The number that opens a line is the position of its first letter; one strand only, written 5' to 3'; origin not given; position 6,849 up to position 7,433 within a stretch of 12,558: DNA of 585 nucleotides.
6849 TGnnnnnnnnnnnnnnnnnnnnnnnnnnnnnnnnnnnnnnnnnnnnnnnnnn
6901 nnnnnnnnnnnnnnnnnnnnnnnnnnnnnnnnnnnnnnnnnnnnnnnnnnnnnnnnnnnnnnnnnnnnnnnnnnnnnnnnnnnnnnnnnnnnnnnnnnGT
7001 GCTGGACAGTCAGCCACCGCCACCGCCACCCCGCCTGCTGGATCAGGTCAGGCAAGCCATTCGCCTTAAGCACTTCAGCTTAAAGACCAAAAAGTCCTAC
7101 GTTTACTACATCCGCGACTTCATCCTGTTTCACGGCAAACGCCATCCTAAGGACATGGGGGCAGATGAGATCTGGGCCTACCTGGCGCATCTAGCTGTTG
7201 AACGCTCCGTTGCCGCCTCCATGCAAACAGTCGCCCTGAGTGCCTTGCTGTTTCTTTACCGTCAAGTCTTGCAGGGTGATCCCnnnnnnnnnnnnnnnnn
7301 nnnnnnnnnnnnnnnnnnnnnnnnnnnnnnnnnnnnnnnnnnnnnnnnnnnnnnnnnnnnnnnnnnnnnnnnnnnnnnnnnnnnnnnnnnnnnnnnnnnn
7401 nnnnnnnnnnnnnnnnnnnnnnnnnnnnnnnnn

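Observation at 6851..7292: Degenerate integron-like platform: IntI-type recombinase N-terminal fragment with an upstream attI-like repeat array, and the STAND gene in the cassette position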

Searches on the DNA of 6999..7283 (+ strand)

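Call 31: build_rna_model(alignment_id=A3, structure=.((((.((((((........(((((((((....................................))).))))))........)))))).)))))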
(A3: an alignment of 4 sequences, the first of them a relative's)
Model R1 built from alignment A3 (4 sequences, 94 columns); structure: as given.
model positions 92; base pairs 19; branch points 0; effective number of sequences 2.18; information 0.62 bits per position. Calibrated on 0.2 Mb of random sequence (short: E-values are rough).
structure used (alignment columns):
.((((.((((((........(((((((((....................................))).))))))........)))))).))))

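Call 32: search_with_rna_model(model_id=R1, sources=[window, L001, L002, L003, L004, L005, L006, L007, L008, L009, L010, L011, L012, L013, L014, L015, L016, L017, L018, L019, L020, L021, L022, L023, L024, L025, L026, L027, L028, L029, L030, L031, L032, L033, L034, L035, L036, L037, L038, L039, L040, L041, L042, L043, L044, L045, L046, L047, L048, L049, L050, L051, L052, L053, L054, L055, L056, L057, L058, L059, L060, L061, L062, L063, L064, L065, L066, L067, L068, L069, L070, L071, L072, L073, L074, L075, L076, L077, L078, L079, L080, L081, L082, L083, L084], max_evalue=1, make_alignment=true)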
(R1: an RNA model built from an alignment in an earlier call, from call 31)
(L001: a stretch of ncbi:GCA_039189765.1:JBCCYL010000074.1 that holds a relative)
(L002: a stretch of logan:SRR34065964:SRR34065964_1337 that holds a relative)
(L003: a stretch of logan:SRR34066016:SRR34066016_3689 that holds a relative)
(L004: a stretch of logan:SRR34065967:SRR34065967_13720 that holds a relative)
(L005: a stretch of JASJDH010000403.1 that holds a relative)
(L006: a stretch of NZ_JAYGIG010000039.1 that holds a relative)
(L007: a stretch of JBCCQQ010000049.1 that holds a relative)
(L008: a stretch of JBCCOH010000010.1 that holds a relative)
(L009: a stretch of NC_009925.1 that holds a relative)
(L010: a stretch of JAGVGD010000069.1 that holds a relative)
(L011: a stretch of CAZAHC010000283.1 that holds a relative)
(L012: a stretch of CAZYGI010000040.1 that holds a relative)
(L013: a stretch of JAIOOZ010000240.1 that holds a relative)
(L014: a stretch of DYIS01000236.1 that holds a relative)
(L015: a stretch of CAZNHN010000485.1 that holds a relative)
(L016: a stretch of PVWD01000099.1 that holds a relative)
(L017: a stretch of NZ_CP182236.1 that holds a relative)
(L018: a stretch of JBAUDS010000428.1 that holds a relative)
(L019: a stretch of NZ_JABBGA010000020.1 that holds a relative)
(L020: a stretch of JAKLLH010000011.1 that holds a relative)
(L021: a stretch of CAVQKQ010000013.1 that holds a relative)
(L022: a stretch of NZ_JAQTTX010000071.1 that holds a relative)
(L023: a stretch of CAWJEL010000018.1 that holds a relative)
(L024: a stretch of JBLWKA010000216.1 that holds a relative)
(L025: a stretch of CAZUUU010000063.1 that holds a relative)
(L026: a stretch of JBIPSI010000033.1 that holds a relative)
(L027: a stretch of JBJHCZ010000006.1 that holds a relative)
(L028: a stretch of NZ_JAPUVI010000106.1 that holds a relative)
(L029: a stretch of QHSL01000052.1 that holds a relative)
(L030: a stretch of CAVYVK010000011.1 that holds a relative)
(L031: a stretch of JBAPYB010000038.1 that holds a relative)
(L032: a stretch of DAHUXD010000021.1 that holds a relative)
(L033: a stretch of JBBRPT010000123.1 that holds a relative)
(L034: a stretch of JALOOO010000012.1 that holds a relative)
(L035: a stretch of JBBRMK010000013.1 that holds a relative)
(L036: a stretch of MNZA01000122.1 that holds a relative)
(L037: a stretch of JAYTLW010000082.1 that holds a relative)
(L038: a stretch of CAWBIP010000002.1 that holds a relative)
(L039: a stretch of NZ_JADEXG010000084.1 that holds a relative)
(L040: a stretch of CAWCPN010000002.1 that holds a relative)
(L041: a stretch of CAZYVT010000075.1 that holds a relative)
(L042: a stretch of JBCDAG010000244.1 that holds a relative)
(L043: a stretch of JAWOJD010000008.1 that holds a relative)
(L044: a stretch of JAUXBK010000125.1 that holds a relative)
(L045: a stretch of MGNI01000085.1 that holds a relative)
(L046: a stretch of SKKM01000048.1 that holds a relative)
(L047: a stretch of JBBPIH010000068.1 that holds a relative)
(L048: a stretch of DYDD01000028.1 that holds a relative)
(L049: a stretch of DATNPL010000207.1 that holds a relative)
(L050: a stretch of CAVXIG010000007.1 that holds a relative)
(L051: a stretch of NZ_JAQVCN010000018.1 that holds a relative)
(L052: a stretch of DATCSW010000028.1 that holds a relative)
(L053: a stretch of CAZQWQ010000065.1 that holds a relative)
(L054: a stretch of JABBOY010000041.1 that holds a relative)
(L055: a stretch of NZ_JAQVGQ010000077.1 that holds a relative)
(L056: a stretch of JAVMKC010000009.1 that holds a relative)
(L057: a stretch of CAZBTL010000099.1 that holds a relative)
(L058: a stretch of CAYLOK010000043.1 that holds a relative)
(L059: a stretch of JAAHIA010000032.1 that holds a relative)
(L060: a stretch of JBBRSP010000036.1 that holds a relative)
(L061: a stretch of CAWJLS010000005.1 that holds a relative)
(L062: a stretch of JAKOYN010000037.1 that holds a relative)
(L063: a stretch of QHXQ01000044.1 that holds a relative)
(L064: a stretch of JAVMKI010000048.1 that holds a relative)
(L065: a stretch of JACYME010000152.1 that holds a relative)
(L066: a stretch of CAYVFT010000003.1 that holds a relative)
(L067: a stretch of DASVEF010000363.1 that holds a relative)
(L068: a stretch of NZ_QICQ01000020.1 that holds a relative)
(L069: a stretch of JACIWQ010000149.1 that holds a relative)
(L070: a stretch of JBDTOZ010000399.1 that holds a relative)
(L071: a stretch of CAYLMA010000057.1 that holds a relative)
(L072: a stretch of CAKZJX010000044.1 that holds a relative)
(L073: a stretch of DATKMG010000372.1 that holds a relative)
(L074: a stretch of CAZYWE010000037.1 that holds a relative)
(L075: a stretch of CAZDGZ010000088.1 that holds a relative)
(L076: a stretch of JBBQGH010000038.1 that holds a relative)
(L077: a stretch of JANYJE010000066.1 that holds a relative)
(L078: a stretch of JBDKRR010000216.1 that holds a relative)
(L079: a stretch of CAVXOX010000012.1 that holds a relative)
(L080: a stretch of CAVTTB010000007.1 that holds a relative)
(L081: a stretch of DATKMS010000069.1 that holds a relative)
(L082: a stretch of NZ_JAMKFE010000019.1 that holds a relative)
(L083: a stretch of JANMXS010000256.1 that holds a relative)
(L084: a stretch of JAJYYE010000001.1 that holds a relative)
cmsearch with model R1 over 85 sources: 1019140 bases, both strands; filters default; matches with E-value up to 1: 57.
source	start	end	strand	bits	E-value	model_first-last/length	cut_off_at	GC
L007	8433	8522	+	95.7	9.8e-22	1-92/92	no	0.51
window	367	458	+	93.4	4e-21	1-92/92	no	0.55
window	1312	1404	+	90.7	2.1e-20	1-92/92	no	0.53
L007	6842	6931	+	79.8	1.7e-17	1-92/92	no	0.44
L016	169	262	+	62.9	5.5e-13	1-92/92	no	0.41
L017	7955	8047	+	49.1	2.7e-09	1-92/92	no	0.59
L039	2139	2231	+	48.8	3.2e-09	1-92/92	no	0.56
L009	8622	8713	+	47.9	5.5e-09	1-92/92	no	0.58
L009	6605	6694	+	47.1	9.2e-09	1-92/92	no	0.52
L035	133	223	+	45.4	2.6e-08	1-92/92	no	0.51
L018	4534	4608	-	43.3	9.4e-08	1-92/92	no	0.67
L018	4058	4132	-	43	1.1e-07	1-92/92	no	0.67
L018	2881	2955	-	42.3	1.8e-07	1-92/92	no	0.69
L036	852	943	+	40.5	5.4e-07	1-92/92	no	0.49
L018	3513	3587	-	38.5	1.8e-06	1-92/92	no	0.68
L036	2341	2434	+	38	2.5e-06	1-92/92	no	0.47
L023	2031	2099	+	37.3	3.8e-06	1-92/92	no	0.7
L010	88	157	+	35.2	1.4e-05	1-92/92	no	0.61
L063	3118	3225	+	33.1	4.9e-05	1-92/92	no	0.63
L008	8832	8909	+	32.4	7.5e-05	1-92/92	no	0.56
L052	8851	8928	+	31.8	0.00011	1-92/92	no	0.59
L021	2812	2884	+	31.2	0.00016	1-92/92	no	0.66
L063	5532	5646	+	30.8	0.0002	1-92/92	no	0.57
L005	368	456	+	28.7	0.00072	1-92/92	no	0.48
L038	8800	8930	+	28.4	0.00089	1-92/92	no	0.61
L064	7136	7228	+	28.3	0.00093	1-92/92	no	0.62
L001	4320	4407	+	28.2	0.00098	1-92/92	no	0.56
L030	13912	14013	+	27.7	0.0014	1-92/92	no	0.66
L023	4293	4392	+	27.3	0.0018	1-92/92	no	0.62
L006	7418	7510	+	27.1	0.002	1-92/92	no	0.54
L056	1499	1560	+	26.8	0.0024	1-92/92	no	0.63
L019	2043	2102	+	26.8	0.0024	1-92/92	no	0.65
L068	1192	1261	+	26.5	0.0028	1-92/92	no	0.66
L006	647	716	+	25.9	0.0041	1-92/92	no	0.67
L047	62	153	+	25.8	0.0045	1-92/92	no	0.6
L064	9320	9394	+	24.9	0.0076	1-92/92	no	0.65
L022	1015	1101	+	24.9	0.0076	1-92/92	no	0.6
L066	4246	4343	+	24.6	0.0094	1-92/92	no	0.56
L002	4979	5057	+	24.1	0.013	8-85/92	no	0.52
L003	4979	5057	+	24.1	0.013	8-85/92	no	0.52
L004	1379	1457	+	24.1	0.013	8-85/92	no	0.52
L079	13565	13646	-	23.8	0.015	1-92/92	no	0.7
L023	5205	5306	+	23.6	0.017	1-92/92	no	0.65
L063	8151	8261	+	23.2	0.022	1-92/92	no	0.5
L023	6042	6108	+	23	0.025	1-92/92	no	0.61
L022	352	435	+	22.6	0.03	1-92/92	no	0.58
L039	4540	4632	+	22.6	0.032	1-92/92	no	0.62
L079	14828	14909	-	21.4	0.067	1-92/92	no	0.72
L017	7163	7254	+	20.9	0.089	1-92/92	no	0.58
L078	114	199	+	20.1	0.14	1-92/92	no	0.7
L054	1062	1123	+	20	0.16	1-92/92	no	0.63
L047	61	153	-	19.4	0.22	1-92/92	no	0.6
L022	1532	1609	+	19.2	0.26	1-92/92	no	0.55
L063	4576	4694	+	19.1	0.26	1-92/92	no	0.59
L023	7473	7566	+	18.8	0.31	1-92/92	no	0.64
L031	14613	14692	-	18.7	0.35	1-92/92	no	0.65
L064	2145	2209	+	17.6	0.68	1-92/92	no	0.69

Alignment A4: 57 matches aligned to the model, 183 columns, each read 5' to 3' on its own strand. Consensus structure (alignment columns), stored with it:
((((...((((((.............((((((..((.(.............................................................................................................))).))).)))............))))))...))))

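Call 34: search_with_rna_model(model_id=R1, source=window, filters=off, max_evalue=10, show_alignments=2)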
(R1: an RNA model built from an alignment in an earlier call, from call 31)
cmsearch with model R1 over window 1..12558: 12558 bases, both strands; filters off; matches with E-value up to 10: 12.
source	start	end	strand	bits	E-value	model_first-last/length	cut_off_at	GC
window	367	458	+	93.4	5e-23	1-92/92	no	0.55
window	1312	1404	+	90.7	2.6e-22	1-92/92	no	0.53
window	6894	6969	-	10.8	0.56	1-92/92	no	0.42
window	6894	6969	+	9.7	1.1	1-92/92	no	0.42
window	1312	1404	-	9.6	1.2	1-92/92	no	0.53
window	2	26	+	9.3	1.4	1-92/92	no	0.68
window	4120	4198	-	7.2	5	1-92/92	no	0.42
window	3563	3616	-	6.7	6.8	1-92/92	no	0.5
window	3981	4018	+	6.6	7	1-92/92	no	0.45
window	11234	11294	-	6.3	8.5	1-92/92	no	0.61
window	8835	8871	-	6.2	9.4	1-92/92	no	0.59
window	10249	10286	-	6.1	9.6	1-92/92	no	0.61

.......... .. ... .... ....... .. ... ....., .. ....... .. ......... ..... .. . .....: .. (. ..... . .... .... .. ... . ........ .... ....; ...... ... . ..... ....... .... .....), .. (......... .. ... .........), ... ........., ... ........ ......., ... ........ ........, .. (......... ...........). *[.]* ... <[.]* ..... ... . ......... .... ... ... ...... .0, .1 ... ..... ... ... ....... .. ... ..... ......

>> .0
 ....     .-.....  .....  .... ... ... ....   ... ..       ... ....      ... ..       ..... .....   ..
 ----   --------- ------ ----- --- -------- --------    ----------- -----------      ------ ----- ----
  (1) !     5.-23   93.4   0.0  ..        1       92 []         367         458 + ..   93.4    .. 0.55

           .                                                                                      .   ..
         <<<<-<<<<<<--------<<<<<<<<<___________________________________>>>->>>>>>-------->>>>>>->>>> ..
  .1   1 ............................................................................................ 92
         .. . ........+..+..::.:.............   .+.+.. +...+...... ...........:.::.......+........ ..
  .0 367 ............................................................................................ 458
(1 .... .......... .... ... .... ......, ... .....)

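Call 56: search_with_rna_model(model_id=R1, sources=[L087, L088, L089, L090, L091, L085, L086], max_evalue=5)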
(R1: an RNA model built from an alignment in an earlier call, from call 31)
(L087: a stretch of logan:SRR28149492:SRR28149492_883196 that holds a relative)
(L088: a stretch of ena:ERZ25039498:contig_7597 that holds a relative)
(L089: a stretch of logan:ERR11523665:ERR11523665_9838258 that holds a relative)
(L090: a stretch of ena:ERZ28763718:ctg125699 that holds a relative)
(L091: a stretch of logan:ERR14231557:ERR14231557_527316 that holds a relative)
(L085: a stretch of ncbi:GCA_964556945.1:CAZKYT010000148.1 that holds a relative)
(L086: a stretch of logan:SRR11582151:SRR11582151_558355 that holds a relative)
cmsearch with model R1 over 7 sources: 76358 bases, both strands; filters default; matches with E-value up to 5: 2.
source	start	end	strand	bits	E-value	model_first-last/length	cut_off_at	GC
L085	12102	12193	-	93.4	3e-22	1-92/92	no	0.55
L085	11155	11247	-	90.7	1.6e-21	1-92/92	no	0.53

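Call 64: build_rna_model(alignment_id=A7, structure=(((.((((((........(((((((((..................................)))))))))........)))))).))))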
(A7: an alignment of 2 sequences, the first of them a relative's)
Model R2 built from alignment A7 (2 sequences, 88 columns); structure: as given.
model positions 88; base pairs 18; branch points 0; effective number of sequences 1.39; information 0.648 bits per position. Calibrated on 0.2 Mb of random sequence (short: E-values are rough).
structure used (alignment columns):
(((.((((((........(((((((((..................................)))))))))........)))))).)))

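Call 65: search_with_rna_model(model_id=R2, source=window, filters=off, max_evalue=10)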
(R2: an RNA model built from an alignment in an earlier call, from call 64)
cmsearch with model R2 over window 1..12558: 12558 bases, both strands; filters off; matches with E-value up to 10: 18.
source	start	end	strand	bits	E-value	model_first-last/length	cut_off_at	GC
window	368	457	+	31.1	6.8e-07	1-88/88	no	0.54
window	1313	1403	+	28.9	2.9e-06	1-88/88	no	0.52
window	3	25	+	9.3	1.3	1-88/88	no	0.74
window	10078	10112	-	8.7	1.9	1-88/88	no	0.49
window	4121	4196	-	8.5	2.1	1-88/88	no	0.43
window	3785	3829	+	8.4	2.3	1-88/88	no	0.51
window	10078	10112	+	8.1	2.8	1-88/88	no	0.49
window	2963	2989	+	7.9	3.2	1-88/88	no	0.48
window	8414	8451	+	7.8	3.4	1-88/88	no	0.66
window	3276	3313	+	7.8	3.5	1-88/88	no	0.5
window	12394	12438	+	7.7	3.5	1-88/88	no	0.47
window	7690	7721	-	7.4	4.5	1-88/88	no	0.72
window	7690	7721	+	7.3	4.9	1-88/88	no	0.72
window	11233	11295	-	7.2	5.1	1-88/88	no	0.6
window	11185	11204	-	6.7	7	1-88/88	no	0.45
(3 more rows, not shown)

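Call 66: search_with_rna_model(model_id=R2, sources=[L001, L002, L005, L006, L007, L008, L009, L010, L011, L012, L013, L014, L015, L016, L017, L018, L019, L020, L021, L022, L023, L024, L025, L026, L027, L028, L029, L030, L031, L032, L033, L034, L035, L036, L037, L038, L039, L040, L041, L042, L043, L044, L045, L046, L047, L048, L049, L050, L051, L052, L053, L054, L055, L056, L057, L058, L059, L060, L061, L062, L063, L064, L065, L066, L067, L068, L069, L070, L071, L072, L073, L074, L075, L076, L077, L078, L079, L080, L081, L082, L083, L084, L092, L094], max_evalue=0.05, make_alignment=true)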
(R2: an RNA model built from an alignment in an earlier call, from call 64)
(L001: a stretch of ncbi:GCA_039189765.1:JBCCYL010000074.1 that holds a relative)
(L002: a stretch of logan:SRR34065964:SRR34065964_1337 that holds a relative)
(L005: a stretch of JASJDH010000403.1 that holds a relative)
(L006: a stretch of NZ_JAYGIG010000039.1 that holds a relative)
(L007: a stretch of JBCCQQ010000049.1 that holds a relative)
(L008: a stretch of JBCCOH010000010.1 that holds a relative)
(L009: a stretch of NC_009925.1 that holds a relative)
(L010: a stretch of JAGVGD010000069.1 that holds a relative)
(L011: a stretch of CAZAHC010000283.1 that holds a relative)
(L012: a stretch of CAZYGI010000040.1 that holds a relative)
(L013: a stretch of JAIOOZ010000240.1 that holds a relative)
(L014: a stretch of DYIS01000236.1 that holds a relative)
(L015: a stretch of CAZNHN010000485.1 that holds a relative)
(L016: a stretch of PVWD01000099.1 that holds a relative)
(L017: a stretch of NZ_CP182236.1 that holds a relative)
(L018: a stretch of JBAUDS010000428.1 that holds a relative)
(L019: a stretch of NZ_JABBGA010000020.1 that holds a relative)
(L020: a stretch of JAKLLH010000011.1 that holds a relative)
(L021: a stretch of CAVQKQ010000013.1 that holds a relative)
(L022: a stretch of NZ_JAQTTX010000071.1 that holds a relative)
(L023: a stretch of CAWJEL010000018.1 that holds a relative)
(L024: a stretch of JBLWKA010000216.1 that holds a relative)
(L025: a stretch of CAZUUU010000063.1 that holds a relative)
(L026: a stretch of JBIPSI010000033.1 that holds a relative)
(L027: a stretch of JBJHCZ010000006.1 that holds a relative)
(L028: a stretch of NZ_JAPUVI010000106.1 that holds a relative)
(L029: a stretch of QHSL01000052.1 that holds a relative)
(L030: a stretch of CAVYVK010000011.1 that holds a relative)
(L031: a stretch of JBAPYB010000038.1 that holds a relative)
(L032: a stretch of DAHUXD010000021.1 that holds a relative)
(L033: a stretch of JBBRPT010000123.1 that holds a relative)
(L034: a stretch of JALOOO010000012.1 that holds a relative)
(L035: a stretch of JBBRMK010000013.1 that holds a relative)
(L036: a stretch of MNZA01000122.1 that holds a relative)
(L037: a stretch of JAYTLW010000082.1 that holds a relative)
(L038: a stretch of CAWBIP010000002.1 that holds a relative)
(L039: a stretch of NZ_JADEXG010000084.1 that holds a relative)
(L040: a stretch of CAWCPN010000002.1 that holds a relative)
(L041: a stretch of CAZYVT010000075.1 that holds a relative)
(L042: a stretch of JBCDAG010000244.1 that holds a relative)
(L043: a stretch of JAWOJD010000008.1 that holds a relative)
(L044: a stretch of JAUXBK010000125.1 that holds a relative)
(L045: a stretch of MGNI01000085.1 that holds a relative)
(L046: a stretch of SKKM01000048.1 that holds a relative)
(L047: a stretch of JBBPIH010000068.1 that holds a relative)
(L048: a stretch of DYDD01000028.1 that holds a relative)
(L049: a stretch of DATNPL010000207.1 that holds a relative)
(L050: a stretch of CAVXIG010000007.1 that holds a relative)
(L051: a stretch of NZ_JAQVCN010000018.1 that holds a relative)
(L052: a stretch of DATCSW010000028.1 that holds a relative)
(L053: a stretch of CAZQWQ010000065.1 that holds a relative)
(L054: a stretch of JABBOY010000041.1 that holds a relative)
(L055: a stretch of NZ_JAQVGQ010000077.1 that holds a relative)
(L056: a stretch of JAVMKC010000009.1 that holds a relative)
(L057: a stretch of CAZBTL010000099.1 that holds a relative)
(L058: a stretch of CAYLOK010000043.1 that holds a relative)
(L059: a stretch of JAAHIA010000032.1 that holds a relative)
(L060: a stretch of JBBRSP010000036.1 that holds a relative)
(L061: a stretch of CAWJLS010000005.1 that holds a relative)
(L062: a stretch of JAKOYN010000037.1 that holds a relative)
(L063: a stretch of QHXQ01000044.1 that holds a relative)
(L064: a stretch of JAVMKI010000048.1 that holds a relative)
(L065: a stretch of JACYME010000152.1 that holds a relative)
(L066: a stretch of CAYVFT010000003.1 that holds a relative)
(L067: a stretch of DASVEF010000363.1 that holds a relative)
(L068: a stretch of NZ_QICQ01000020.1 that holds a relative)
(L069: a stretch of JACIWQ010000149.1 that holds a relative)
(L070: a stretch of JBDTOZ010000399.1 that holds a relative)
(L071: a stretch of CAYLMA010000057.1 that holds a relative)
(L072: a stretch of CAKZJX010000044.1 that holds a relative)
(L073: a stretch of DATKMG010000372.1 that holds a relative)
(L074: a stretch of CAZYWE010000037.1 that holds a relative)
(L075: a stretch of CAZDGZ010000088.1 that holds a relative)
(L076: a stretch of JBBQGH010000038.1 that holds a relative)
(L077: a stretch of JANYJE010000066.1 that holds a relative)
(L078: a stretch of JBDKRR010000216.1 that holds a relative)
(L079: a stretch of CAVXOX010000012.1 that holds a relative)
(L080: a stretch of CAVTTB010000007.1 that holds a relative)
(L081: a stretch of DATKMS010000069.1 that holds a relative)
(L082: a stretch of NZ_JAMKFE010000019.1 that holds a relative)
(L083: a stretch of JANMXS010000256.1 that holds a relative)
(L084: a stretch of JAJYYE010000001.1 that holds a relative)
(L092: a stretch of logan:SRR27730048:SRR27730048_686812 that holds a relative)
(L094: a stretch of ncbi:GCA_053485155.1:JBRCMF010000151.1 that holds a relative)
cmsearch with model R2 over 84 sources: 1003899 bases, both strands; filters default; matches with E-value up to 0.05: 16.
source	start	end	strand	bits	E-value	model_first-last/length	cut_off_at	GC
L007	8434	8521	+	107.9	3.9e-27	1-88/88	no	0.5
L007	6843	6930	+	106.3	1.1e-26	1-88/88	no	0.45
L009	6605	6694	+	35.9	2.2e-06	1-88/88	no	0.52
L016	171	261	+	30.5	8e-05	1-88/88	no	0.4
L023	2032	2098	+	29.7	0.00013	1-88/88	no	0.7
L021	2813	2883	+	29.7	0.00013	1-88/88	no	0.65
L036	2342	2433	+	29.7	0.00014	1-88/88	no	0.47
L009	8623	8712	+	28.2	0.00035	1-88/88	no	0.57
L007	8434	8521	-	25.3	0.0025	1-88/88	no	0.5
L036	858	937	+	25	0.0031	6-83/88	no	0.49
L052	8852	8927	+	24.5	0.0043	1-88/88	no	0.58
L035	133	223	+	23.5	0.0084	1-88/88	no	0.51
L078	114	198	+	22.6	0.015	1-88/88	no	0.69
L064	9321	9393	+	22.4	0.017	1-88/88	no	0.64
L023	4293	4391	+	22.3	0.018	1-88/88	no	0.62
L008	8833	8908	+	20.8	0.05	1-88/88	no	0.55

Alignment A8: 16 matches aligned to the model, 140 columns, each read 5' to 3' on its own strand. Consensus structure (alignment columns), stored with it:
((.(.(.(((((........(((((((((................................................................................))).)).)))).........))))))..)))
